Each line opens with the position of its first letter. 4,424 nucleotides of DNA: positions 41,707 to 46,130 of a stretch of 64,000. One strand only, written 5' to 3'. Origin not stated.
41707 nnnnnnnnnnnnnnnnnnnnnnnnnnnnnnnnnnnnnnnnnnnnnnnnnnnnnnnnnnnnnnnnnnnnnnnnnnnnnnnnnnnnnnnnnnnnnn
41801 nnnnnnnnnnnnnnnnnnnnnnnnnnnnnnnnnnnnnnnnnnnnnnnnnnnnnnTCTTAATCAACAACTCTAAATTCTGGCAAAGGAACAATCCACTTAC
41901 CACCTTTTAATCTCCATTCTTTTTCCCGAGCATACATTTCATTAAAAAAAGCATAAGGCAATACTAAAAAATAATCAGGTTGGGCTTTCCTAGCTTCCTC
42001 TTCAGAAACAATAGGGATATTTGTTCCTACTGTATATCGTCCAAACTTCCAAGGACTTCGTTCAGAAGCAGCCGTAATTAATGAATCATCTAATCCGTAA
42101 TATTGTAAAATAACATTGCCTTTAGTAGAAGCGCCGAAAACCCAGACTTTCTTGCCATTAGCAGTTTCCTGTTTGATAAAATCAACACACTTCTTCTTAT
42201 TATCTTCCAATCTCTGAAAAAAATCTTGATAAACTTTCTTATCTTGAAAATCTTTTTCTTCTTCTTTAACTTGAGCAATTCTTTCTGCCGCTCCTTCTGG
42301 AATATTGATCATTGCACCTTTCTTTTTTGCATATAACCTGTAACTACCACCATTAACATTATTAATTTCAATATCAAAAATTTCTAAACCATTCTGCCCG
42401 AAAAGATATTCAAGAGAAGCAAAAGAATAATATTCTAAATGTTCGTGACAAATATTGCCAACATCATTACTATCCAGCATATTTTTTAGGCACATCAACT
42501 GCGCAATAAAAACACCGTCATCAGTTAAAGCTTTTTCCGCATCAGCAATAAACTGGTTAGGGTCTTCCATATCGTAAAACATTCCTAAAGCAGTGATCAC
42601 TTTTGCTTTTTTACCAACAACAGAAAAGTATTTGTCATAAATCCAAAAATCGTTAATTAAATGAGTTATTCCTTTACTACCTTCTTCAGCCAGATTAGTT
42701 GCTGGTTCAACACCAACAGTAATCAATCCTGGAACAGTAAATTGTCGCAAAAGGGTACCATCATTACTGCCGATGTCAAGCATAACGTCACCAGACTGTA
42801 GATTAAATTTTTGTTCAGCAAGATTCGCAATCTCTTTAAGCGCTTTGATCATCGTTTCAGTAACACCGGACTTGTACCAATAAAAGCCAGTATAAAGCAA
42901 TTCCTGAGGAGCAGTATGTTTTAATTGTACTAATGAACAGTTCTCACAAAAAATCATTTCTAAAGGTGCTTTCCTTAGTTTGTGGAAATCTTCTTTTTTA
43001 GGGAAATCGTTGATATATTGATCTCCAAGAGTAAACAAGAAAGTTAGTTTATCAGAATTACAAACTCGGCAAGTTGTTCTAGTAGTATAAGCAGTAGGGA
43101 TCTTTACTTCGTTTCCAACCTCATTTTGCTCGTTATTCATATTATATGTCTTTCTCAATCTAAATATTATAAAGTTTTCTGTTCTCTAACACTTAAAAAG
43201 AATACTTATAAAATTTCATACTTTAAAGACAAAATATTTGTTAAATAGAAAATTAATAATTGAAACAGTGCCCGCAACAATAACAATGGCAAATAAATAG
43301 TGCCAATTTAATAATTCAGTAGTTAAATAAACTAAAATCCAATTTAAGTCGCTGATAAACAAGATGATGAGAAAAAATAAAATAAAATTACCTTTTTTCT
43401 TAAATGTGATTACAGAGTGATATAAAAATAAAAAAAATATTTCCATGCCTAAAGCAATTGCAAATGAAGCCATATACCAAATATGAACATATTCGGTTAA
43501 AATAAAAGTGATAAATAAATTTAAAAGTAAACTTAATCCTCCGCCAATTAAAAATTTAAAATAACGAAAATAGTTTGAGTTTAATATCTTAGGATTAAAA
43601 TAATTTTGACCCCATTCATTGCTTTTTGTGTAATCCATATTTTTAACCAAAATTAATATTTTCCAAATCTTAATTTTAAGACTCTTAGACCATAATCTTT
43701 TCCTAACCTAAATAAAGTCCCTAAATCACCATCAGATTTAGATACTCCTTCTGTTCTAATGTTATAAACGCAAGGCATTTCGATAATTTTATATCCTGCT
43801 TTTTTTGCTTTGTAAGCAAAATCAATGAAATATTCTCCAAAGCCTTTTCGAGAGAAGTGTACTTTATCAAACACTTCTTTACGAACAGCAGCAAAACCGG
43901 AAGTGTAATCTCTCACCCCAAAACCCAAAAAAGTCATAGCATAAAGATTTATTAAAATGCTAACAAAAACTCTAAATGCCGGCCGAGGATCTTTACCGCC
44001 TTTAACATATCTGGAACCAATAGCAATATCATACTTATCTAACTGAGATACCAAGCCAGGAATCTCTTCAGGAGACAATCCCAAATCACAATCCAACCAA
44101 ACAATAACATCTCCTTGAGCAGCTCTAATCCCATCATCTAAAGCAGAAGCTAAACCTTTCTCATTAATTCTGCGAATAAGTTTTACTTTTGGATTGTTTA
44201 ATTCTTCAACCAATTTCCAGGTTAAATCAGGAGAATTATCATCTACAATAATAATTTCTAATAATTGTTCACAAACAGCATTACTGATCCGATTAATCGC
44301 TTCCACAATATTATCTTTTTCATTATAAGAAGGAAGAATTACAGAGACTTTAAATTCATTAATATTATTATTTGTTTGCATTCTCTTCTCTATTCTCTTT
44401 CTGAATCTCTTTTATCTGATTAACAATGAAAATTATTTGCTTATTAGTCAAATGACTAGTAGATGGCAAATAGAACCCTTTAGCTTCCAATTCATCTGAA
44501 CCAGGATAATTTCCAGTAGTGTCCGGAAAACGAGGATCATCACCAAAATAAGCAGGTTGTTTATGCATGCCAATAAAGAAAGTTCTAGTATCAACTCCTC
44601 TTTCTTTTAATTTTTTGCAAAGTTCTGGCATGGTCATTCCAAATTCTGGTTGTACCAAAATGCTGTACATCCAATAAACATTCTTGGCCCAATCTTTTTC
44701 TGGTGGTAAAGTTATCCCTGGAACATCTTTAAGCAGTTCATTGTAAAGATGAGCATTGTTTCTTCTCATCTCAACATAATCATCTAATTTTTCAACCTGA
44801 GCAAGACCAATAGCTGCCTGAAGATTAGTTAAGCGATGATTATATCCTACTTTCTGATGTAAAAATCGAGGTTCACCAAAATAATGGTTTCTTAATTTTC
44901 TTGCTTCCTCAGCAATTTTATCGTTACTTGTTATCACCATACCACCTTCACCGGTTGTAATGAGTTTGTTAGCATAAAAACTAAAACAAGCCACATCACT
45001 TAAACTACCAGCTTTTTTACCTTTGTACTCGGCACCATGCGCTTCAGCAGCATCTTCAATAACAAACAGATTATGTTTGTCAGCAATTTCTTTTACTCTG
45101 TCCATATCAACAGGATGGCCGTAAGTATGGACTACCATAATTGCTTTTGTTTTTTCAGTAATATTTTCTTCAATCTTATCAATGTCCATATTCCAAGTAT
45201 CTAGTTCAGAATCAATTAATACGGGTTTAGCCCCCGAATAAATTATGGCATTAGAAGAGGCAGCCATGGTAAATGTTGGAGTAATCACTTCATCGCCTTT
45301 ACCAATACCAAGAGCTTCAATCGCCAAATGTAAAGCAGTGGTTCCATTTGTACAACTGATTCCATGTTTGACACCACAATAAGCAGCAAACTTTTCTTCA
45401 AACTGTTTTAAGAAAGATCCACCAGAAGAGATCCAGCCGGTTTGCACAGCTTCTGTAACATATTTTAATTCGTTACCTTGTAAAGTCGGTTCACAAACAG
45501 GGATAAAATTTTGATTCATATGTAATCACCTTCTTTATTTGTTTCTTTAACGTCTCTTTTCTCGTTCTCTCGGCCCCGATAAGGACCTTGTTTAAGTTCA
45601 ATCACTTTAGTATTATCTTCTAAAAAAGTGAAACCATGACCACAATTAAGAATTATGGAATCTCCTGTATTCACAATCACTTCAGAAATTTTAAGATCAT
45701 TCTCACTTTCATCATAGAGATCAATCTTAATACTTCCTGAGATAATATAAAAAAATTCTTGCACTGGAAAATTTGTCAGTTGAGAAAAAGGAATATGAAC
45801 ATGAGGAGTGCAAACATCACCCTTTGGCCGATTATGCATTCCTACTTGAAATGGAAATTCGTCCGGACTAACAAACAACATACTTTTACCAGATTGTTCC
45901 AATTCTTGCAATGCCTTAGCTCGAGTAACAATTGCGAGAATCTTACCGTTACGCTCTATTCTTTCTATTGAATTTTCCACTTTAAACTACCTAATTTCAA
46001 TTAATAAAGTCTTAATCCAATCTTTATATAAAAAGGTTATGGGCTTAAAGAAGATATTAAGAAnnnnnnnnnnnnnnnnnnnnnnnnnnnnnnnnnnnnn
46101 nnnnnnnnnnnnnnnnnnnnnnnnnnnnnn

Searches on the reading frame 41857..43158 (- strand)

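Call 44: search_protein_families(library=pfam, proteins=[window:41857-43158:-], max_evalue=0.0001)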
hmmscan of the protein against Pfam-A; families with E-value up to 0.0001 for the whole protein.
window:41857-43158:- (433 aa): 3 families
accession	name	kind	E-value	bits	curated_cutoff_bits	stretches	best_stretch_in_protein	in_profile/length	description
PF08484.17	Methyltransf_14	-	1.4e-40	139.1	23.5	1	268-427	2-160/160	C-methyltransferase C-terminal domain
PF08421.16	Methyltransf_13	-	2.2e-12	47.4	31.3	1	30-89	1-62/62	Putative zinc binding domain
PF13489.12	Methyltransf_23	-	4.7e-10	39.9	27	1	113-260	16-161/164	Methyltransferase domain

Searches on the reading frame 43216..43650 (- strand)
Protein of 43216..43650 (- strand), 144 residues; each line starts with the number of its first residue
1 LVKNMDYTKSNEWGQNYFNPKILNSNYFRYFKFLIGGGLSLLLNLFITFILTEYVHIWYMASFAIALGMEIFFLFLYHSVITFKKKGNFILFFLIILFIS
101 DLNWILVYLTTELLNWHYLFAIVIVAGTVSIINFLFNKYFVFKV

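Call 44: search_protein_families(library=pfam, proteins=[window:43216-43650:-], max_evalue=0.0001)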
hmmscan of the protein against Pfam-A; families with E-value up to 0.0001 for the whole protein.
window:43216-43650:- (144 aa): 1 family
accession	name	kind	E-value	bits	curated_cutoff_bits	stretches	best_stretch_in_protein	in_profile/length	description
PF04138.20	GtrA_DPMS_TM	-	9e-11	42.4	26.1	1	32-142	1-117/117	GtrA/DPMS, transmembrane domain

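Call 66: search_protein_families(library=ncbifam, proteins=[window:43216-43650:-], max_evalue=0.00001)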
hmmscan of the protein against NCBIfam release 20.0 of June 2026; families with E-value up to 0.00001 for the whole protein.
window:43216-43650:- (144 aa): 0 families

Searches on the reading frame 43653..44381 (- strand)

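Call 44: search_protein_families(library=pfam, proteins=[window:43653-44381:-], max_evalue=0.0001)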
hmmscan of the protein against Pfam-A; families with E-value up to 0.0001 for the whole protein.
window:43653-44381:- (242 aa): 3 families
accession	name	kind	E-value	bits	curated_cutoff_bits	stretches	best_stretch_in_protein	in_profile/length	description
PF00535.33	Glycos_transf_2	-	1.8e-36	126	23.3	1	13-174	1-167/168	Glycosyl transferase family 2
PF10111.15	Glyco_tranf_2_2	-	7.8e-06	26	27.3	1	13-107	1-99/276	Glycosyltransferase like family 2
PF13641.12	Glyco_tranf_2_3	-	7.9e-05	23.2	27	1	12-131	3-130/230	Glycosyltransferase like family 2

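Call 66: search_protein_families(library=ncbifam, proteins=[window:43653-44381:-], max_evalue=0.00001)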
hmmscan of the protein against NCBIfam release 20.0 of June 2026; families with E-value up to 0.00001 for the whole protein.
window:43653-44381:- (242 aa): 22 families
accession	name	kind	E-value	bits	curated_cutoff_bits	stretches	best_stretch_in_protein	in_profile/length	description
NF007986.1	PRK10714.1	equivalog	5.6e-19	68.3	529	1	11-175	7-173/316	undecaprenyl-phosphate 4-deoxy-4-formamido-L-arabinose transferase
TIGR04182.1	glyco_TIGR04182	equivalog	9.3e-16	58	325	1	11-212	1-196/293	S-layer glycoprotein N-glycosyltransferase AglJ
TIGR03937.1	PgaC_IcaA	equivalog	2.1e-14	53.3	422.3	1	9-114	44-150/407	poly-beta-1,6-N-acetyl-D-glucosamine synthase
NF041391.1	DPhHxTase_Halo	equivalog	2.3e-14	52.9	375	1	18-210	3-187/213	dolichyl-phosphate hexose transferase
NF047588.1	GlcsyltransPgfSStrep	equivalog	9.7e-14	51.3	500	1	11-226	2-232/308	glycosyltransferase PgfS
TIGR03965.1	mycofact_glyco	equivalog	3.6e-12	45.9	280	1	11-121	75-186/467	mycofactocin biosynthesis glycosyltransferase MftF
TIGR04283.1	glyco_like_mftF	equivalog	5.1e-12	45.9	182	1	12-117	1-100/221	TIGR04283 family arsenosugar biosynthesis glycosyltransferase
NF010496.0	PRK13915.1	equivalog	1.3e-11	44.1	262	1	8-114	29-142/307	glucosyl-3-phosphoglycerate synthase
NF041875.1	EPS_EpsD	equivalog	5e-11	42.6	370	1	12-105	1-95/325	exopolysaccharide biosynthesis glycosyltransferase EpsD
NF007482.0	PRK10073.1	equivalog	2e-10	40.2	423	1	9-112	5-108/334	glycosyltransferase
NF047683.1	TeichurnBiosyTuaG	equivalog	7.4e-10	38.9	400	1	10-109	6-106/252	teichuronic acid biosynthesis protein TuaG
NF053739.1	GlytfEpsEBac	equivalog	2.1e-09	36.8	450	1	11-99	2-92/265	glycosyltransferase EpsE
NF050050.1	ProtGlycPglI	equivalog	2.8e-09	36.8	500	1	11-116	3-110/306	GalNAc(5)-diNAcBac-PP-undecaprenol beta-1,3-glucosyltransferase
NF038302.1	EPS_HpsE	equivalog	3.3e-09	36.2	300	1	11-99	2-96/307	hormogonium polysaccharide biosynthesis glycosyltransferase HpsE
TIGR03111.1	glyc2_xrt_Gpos1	hypoth_equivalog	9.9e-09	34.5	363.95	1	11-116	50-158/439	TIGR03111 family XrtG-associated glycosyltransferase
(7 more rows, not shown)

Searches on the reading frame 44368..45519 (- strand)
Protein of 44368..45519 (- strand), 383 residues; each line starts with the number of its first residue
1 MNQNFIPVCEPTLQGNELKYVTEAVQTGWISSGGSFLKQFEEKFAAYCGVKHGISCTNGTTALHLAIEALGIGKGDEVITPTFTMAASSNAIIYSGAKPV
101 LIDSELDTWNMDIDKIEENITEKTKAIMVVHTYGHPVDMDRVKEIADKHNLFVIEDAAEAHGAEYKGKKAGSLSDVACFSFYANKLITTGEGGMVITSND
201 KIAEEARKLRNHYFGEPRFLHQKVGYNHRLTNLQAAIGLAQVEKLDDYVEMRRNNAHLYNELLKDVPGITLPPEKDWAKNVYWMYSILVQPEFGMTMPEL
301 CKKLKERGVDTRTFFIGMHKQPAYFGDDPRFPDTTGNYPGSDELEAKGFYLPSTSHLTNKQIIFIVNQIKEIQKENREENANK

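Call 4: search_protein_families(library=pfam, proteins=[window:44368-45519:-], max_evalue=0.1)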
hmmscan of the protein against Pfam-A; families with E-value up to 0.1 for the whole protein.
window:44368-45519:- (383 aa): 8 families
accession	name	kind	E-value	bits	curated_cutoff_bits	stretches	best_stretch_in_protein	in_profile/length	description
PF01041.23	DegT_DnrJ_EryC1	-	2.1e-125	419.1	19.8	1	13-369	3-359/360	DegT/DnrJ/EryC1/StrS aminotransferase family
PF00155.27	Aminotran_1_2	-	1e-10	41.8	19.7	1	37-163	44-192/361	Aminotransferase class I and II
PF01212.27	Beta_elim_lyase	-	1e-10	41.8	27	1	38-272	35-274/288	Beta-eliminating lyase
PF01053.26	Cys_Met_Meta_PP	-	7e-05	22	27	1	38-209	55-225/381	Cys/Met metabolism PLP-dependent enzyme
PF00266.25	Aminotran_5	-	7.7e-05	22.3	21.5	1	39-162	47-181/371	Aminotransferase class-V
PF05889.19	SepSecS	-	0.0021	17.3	21.1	1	59-147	82-179/389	O-phosphoseryl-tRNA(Sec) selenium transferase, SepSecS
PF00464.25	SHMT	-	0.003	16.7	27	1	107-265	152-318/399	Serine hydroxymethyltransferase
PF01276.26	OKR_DC_1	-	0.011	14.9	27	1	42-158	73-205/417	Orn/Lys/Arg decarboxylase, major domain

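Call 5: search_protein_families(library=ncbifam, proteins=[window:44368-45519:-], max_evalue=0.1)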
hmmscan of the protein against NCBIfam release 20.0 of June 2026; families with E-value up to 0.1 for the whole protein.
window:44368-45519:- (383 aa): 43 families (the best 25 are shown)
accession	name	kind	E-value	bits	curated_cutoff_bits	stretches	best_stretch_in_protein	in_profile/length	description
TIGR04181.1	NHT_00031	hypoth_equivalog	3.7e-104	348.4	420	1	6-324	1-335/359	LegC family aminotransferase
TIGR03588.1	PseC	equivalog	2.5e-85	286.7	423.5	1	6-372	2-379/380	UDP-4-amino-4,6-dideoxy-N-acetyl-beta-L-altrosamine transaminase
NF011936.0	PRK15407.1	equivalog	4.3e-73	246.5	423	2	3-211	34-249/440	lipopolysaccharide biosynthesis protein RfbH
NF008658.2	PRK11658.1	equivalog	4.3e-71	239.6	631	1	3-372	2-376/379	UDP-4-amino-4-deoxy-L-arabinose aminotransferase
NF008687.0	PRK11706.1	equivalog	4.1e-66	223.3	375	1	6-372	2-373/375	dTDP-4-amino-4,6-dideoxygalactose transaminase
TIGR04427.1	PLP_DesI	equivalog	1.5e-58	198.8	650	1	22-367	39-377/390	dTDP-4-dehydro-6-deoxyglucose aminotransferase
TIGR02379.1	ECA_wecE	subfamily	5.2e-55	186.7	434.85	1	5-323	1-329/376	dTDP-4-amino-4,6-dideoxy-D-glucose transaminase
NF004770.0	PRK06108.1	subfamily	8.2e-10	38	422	1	41-176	87-229/396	pyridoxal phosphate-dependent aminotransferase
NF005816.0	PRK07682.1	equivalog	4.8e-09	35.3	620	1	28-159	67-205/390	aminotransferase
NF006569.0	PRK09082.1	subfamily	5.9e-09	35.5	420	1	39-161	79-207/386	methionine aminotransferase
NF041364.1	GntC_guanitoxin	equivalog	4.6e-08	32.3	415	1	57-158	66-175/356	guanitoxin biosynthesis PLP-dependent (S)-gamma-hydroxy-L-arginine cyclodehydratase GntC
NF006230.0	PRK08363.1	equivalog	6.6e-08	31.7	534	1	55-157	97-206/398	alanine aminotransferase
NF004975.0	PRK06348.1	equivalog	7.1e-08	31.8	549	1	57-156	96-201/384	pyridoxal phosphate-dependent aminotransferase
NF005817.0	PRK07683.1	equivalog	8.8e-08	31.2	575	1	54-156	92-200/387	aminotransferase A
NF005744.0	PRK07568.1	subfamily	3.2e-07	29.5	389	1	52-172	89-216/398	pyridoxal phosphate-dependent aminotransferase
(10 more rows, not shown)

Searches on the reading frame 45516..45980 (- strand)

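Call 4: search_protein_families(library=pfam, proteins=[window:45516-45980:-], max_evalue=0.1)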
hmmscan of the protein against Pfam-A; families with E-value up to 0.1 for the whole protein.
window:45516-45980:- (154 aa): 2 families
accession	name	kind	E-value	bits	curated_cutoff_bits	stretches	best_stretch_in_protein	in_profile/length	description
PF07883.17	Cupin_2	-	0.00047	20.2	27.2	1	72-119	17-56/70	Cupin domain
PF05899.18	Cupin_3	-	0.04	14.1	23.5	1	69-111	21-56/74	EutQ-like cupin domain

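Call 5: search_protein_families(library=ncbifam, proteins=[window:45516-45980:-], max_evalue=0.1)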
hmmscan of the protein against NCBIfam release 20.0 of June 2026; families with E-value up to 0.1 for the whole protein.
window:45516-45980:- (154 aa): 1 family
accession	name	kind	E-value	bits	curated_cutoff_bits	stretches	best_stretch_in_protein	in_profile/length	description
TIGR04366.1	cupin_WbuC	subfamily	1.7e-06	28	42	1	53-140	43-125/132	WbuC family cupin fold metalloprotein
